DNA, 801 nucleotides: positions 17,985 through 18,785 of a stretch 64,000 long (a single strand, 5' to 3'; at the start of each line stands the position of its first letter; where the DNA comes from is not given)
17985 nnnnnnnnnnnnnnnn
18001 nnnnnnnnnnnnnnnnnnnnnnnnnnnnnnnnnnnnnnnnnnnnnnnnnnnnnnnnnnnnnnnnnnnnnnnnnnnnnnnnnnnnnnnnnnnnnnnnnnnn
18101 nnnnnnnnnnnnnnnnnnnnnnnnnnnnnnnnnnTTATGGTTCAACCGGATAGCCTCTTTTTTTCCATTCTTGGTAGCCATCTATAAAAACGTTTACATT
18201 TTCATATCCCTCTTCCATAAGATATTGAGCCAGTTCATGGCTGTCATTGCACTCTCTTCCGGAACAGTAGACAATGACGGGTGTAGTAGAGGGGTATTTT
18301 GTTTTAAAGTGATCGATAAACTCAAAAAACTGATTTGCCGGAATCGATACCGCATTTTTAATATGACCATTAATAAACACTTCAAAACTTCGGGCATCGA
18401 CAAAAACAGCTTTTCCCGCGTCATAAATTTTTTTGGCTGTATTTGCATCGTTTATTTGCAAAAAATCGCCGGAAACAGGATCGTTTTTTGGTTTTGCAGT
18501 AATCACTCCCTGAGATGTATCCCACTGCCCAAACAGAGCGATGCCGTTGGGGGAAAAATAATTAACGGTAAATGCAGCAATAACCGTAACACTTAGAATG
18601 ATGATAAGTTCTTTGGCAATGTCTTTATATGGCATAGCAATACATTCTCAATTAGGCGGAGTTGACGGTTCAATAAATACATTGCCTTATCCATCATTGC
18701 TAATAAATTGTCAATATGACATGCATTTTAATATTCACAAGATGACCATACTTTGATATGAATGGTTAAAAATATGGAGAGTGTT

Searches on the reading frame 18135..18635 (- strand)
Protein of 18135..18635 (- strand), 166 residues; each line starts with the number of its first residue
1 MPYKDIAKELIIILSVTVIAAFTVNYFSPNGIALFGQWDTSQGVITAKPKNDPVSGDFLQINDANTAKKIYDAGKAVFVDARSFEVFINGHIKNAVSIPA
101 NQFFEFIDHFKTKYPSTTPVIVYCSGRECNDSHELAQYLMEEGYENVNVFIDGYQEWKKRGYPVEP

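Call 72: search_protein_families(library=pfam, proteins=[window:18135-18635:-], max_evalue=0.00001)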
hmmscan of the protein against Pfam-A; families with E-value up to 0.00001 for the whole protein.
window:18135-18635:- (166 aa): 1 family
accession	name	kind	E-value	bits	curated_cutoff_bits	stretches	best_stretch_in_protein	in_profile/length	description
PF00581.25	Rhodanese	-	1.9e-17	64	22.2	1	64-159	2-101/102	Rhodanese-like domain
